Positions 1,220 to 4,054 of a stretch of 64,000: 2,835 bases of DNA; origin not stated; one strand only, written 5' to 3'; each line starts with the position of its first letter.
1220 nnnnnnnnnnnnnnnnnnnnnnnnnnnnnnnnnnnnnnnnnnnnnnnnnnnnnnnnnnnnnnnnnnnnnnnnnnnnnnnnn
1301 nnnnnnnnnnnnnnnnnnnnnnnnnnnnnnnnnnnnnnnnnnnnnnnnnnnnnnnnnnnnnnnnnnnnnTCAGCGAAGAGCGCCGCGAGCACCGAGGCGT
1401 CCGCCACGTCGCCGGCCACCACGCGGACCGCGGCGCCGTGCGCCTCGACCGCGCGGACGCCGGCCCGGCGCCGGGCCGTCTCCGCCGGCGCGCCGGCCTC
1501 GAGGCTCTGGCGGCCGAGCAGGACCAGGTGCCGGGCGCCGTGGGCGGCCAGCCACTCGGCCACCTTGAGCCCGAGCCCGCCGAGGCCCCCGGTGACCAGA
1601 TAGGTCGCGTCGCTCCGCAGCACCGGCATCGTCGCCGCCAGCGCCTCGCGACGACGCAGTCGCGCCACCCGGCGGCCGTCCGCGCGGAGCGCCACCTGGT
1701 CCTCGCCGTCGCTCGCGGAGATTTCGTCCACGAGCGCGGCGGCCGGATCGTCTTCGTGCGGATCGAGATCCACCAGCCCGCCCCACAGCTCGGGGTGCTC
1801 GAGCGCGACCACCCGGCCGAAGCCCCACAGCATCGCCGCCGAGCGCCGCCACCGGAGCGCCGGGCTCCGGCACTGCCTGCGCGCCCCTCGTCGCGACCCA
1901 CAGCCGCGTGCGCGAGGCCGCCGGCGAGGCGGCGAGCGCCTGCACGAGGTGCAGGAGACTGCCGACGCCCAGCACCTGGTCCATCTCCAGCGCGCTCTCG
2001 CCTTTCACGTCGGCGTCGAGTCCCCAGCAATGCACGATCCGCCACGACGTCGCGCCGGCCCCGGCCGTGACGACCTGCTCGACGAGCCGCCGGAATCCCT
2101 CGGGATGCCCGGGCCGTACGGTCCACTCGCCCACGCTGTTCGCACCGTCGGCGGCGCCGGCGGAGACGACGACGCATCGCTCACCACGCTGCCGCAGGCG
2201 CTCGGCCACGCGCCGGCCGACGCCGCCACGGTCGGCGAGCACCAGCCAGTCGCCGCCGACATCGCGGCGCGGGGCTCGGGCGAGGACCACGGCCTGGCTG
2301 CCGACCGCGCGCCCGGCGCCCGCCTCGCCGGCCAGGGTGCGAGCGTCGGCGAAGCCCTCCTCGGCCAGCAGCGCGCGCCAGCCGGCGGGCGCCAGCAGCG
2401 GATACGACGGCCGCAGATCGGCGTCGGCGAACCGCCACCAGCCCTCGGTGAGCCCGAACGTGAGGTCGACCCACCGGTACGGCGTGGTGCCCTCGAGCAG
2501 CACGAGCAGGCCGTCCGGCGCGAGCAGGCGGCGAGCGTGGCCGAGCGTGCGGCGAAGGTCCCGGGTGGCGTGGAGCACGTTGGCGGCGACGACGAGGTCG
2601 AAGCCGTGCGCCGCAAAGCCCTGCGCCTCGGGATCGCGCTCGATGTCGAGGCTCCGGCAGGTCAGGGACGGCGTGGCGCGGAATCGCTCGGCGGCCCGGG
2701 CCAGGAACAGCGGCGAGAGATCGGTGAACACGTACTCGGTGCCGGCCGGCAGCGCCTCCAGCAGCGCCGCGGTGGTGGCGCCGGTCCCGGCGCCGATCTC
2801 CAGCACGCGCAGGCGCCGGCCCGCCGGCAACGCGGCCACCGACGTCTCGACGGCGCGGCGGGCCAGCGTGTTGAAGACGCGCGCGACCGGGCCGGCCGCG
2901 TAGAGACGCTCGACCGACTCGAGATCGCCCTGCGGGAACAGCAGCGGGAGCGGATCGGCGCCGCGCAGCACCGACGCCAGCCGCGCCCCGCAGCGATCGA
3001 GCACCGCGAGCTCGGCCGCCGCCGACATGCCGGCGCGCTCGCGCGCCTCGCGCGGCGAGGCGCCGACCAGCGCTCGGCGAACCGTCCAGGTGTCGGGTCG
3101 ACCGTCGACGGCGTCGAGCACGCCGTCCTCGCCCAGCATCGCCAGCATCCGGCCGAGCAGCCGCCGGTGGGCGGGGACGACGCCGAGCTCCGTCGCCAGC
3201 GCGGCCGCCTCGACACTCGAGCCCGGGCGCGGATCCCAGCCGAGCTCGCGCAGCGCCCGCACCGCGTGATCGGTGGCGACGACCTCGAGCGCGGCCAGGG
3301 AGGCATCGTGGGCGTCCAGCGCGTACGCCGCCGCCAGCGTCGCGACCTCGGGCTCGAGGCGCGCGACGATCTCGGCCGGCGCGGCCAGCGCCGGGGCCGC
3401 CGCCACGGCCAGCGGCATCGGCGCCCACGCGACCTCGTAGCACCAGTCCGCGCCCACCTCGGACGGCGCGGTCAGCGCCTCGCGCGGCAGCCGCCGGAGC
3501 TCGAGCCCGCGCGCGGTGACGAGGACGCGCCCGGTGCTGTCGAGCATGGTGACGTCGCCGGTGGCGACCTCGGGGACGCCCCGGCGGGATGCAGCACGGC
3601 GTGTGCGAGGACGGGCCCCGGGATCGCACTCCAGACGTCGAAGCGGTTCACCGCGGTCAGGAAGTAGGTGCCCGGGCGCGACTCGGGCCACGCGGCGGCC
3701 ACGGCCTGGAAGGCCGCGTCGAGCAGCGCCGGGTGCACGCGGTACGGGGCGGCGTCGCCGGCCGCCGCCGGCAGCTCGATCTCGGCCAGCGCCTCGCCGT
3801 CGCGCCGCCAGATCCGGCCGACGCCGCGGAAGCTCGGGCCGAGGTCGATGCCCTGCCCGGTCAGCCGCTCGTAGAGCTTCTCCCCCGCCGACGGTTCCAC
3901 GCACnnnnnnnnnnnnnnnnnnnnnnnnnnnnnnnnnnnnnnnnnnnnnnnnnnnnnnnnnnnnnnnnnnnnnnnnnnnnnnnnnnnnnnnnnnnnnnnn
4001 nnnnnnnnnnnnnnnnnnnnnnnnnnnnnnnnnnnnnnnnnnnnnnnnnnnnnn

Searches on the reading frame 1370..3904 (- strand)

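Call 6: search_protein_families(library=pfam, proteins=[window:1370-3904:-], max_evalue=0.01)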
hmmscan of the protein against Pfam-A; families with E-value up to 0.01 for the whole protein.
window:1370-3904:- (844 aa): 12 families
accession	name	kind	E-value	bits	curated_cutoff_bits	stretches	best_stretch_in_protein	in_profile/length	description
PF08242.18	Methyltransf_12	-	3.3e-23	82.7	30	1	368-467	1-98/98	Methyltransferase domain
PF13649.12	Methyltransf_25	-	7.7e-14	52.6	27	1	367-465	1-97/97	Methyltransferase domain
PF08241.18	Methyltransf_11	-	2e-13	51.2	21.2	1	368-469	1-95/95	Methyltransferase domain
PF13489.12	Methyltransf_23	-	2.8e-12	47.1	27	1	354-480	11-127/164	Methyltransferase domain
PF13847.12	Methyltransf_31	-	1e-08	35.4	27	1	365-469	5-109/145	Methyltransferase domain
PF21394.3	Beta-ketacyl_N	-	1.5e-05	25.1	26.9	1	572-659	21-106/170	Beta-ketoacyl synthase-like, N-terminal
PF14765.12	PS-DH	-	8.8e-05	22.5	23.7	1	98-145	115-165/166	Polyketide synthase dehydratase N-terminal domain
PF01209.24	Ubie_methyltran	-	0.00016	21.5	20.1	1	365-474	49-156/233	ubiE/COQ5 methyltransferase family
PF13578.12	Methyltransf_24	-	0.00021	22.5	26.3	1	368-468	1-101/105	Methyltransferase domain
PF10017.15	Methyltransf_33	-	0.00022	20.8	23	1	363-419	63-120/304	Histidine-specific methyltransferase, SAM-dependent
PF18558.8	HTH_51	-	0.001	19.2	50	1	209-266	30-84/88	Methyltransferase, Helix-turn-helix domain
PF10294.15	Methyltransf_16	-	0.0029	17.8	21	1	362-450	45-136/174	Lysine methyltransferase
